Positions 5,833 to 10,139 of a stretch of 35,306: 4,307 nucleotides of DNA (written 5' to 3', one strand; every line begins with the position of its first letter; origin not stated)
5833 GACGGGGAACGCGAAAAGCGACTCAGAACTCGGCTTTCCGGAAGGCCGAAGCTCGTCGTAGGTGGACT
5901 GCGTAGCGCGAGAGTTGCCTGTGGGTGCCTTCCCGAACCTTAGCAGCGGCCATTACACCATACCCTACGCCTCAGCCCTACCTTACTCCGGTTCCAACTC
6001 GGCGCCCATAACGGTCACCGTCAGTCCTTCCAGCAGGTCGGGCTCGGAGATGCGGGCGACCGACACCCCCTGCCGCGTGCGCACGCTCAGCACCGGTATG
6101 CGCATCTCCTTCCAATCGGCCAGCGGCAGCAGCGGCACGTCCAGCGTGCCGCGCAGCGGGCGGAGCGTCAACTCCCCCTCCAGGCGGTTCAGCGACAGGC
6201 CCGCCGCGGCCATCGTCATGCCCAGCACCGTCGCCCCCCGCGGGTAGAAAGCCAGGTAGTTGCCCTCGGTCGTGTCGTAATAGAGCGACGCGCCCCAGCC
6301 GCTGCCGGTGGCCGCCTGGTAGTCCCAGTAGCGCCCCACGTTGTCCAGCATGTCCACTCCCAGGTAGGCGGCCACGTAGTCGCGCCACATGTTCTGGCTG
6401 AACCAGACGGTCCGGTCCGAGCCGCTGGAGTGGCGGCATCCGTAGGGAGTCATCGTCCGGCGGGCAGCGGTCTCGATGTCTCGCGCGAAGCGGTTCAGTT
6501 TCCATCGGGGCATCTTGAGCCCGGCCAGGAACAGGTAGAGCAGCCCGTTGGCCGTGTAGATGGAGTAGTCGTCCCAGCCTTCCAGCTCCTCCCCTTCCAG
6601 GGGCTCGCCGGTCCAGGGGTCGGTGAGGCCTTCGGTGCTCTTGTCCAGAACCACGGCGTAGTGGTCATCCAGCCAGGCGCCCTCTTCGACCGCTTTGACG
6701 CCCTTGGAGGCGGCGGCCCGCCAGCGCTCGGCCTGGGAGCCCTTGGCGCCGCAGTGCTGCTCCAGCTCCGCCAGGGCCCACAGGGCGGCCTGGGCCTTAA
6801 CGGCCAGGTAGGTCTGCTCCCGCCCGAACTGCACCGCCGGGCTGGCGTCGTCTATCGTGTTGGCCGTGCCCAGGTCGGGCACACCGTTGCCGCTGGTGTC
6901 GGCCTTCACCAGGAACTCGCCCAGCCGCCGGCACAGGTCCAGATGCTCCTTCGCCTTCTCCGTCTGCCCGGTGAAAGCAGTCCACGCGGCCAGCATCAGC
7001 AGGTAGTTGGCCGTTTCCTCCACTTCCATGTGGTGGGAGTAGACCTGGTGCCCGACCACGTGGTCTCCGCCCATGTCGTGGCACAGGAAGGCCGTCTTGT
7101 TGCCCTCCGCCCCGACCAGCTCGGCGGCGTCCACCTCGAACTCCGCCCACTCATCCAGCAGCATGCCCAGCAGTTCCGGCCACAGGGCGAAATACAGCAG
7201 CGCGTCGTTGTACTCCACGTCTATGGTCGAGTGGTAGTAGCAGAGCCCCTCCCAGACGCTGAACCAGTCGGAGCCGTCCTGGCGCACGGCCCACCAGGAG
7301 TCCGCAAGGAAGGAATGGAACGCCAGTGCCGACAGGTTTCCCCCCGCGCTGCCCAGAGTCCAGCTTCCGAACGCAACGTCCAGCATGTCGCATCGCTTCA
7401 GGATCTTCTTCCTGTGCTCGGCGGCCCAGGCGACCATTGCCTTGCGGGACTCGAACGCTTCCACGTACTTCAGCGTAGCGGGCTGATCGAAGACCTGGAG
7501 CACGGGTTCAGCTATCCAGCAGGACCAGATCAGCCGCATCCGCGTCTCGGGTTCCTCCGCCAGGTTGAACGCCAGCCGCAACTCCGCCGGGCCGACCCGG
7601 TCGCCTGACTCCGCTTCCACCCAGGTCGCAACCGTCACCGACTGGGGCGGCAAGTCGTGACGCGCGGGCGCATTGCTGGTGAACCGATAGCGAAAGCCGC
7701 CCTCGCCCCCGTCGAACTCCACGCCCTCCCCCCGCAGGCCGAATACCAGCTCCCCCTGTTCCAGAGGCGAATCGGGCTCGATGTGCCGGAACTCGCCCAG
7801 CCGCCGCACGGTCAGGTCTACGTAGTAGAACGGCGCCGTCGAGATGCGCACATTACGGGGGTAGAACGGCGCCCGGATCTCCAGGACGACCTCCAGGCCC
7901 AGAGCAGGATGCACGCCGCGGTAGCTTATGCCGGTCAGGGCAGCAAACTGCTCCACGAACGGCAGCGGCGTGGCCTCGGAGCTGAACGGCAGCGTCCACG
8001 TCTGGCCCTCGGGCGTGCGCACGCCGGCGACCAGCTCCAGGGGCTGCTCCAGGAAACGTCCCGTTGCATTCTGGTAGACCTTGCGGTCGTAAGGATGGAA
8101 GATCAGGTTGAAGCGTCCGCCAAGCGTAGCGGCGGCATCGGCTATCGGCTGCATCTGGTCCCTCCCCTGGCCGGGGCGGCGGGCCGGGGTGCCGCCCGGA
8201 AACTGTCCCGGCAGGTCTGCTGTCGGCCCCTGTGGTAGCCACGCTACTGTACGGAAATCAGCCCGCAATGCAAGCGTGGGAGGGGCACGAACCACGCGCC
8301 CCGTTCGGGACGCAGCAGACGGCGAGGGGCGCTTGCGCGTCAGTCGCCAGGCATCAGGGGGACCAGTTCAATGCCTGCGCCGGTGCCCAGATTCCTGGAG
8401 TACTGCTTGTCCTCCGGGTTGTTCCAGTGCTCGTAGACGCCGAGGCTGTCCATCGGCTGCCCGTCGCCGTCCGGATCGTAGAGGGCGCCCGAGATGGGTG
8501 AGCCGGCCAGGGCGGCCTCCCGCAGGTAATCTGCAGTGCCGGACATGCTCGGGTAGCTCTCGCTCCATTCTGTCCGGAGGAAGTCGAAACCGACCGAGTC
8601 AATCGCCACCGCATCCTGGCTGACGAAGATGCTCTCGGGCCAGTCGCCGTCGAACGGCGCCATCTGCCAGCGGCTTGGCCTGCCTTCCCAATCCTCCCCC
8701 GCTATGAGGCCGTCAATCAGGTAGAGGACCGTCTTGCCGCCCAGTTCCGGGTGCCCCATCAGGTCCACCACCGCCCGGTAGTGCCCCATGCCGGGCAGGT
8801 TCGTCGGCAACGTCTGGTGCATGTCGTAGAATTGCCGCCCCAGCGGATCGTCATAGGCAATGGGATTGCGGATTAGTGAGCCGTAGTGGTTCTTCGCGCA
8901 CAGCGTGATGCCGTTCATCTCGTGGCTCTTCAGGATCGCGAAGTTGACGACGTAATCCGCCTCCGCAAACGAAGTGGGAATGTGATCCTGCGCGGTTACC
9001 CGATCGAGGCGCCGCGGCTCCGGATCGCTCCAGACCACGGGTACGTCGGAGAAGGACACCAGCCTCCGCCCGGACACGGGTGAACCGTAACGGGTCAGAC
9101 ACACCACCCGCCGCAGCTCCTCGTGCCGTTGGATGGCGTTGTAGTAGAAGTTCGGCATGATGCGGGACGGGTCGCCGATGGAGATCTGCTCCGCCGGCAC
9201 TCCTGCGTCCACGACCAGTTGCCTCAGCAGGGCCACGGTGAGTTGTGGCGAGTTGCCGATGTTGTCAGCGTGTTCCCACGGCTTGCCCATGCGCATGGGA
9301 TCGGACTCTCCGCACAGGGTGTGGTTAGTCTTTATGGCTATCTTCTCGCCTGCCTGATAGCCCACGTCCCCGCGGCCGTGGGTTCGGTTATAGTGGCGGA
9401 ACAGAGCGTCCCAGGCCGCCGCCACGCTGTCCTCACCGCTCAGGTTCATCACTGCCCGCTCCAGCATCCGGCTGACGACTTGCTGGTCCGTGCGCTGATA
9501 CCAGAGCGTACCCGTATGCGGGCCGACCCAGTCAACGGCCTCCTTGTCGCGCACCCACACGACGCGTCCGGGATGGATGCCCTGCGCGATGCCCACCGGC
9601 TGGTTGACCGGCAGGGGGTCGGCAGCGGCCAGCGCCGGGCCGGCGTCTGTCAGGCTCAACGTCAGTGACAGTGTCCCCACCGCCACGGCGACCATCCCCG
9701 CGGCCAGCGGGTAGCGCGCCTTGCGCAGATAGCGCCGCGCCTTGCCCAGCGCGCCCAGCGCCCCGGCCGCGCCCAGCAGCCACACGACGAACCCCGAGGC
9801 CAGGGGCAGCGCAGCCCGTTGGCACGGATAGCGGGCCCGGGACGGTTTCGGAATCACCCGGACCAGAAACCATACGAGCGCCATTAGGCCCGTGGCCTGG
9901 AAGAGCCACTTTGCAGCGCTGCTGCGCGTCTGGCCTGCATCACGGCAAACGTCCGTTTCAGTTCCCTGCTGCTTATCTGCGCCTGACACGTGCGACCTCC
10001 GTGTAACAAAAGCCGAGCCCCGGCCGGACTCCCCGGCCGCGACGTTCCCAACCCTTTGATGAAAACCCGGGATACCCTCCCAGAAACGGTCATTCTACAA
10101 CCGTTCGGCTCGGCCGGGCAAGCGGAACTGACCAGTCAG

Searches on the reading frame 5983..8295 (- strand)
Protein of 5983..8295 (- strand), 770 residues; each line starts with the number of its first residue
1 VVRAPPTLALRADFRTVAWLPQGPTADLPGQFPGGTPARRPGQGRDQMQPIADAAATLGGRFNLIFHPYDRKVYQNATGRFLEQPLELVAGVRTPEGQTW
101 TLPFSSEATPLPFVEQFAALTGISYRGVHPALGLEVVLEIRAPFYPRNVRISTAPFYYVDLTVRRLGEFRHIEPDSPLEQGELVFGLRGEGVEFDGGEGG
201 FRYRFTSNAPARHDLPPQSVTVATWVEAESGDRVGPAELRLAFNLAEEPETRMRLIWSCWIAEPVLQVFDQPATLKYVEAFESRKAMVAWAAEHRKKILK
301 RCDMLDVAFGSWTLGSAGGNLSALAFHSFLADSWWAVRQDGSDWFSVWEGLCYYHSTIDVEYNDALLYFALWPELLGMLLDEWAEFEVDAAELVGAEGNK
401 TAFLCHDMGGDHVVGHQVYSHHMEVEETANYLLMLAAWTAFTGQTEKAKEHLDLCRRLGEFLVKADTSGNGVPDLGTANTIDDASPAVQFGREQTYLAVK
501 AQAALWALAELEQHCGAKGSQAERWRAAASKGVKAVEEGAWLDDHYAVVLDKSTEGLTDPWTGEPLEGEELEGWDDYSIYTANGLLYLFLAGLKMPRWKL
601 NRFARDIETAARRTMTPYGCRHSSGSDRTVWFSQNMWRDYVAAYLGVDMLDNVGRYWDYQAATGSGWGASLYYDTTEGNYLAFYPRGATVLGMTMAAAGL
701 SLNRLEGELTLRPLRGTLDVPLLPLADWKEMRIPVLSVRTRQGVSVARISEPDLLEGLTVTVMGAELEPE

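Call 40: search_protein_families(library=pfam, proteins=[window:5983-8295:-], max_evalue=0.001)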
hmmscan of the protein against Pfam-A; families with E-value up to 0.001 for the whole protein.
window:5983-8295:- (770 aa): 1 family
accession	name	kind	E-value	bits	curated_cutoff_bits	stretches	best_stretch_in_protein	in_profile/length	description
PF16335.10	GtaA_6_Hairpin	-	3.5e-14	53.3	24.9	1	356-551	43-226/343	Glutaminase A six helical-hairpin domain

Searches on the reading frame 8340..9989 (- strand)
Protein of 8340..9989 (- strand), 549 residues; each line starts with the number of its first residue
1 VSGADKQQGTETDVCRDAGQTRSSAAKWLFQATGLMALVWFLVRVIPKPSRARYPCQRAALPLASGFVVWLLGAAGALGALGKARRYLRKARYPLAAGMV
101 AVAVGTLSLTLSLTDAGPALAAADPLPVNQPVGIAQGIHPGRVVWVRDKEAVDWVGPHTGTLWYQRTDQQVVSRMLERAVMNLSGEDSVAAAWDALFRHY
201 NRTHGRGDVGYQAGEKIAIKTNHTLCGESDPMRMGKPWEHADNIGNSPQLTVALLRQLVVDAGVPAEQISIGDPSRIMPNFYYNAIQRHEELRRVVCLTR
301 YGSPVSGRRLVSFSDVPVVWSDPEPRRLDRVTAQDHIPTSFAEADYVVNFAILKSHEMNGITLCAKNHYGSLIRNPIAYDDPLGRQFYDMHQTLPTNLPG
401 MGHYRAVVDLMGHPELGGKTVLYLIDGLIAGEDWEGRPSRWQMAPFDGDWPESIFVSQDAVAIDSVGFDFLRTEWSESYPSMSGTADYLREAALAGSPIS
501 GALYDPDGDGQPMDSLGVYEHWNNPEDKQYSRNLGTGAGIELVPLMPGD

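Call 40: search_protein_families(library=pfam, proteins=[window:8340-9989:-], max_evalue=0.001)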
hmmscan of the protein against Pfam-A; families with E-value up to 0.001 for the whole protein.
window:8340-9989:- (549 aa): 1 family
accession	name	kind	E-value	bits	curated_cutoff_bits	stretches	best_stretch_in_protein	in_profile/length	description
PF04015.17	DUF362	-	9.1e-14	52.4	24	1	329-468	84-199/200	Domain of unknown function (DUF362)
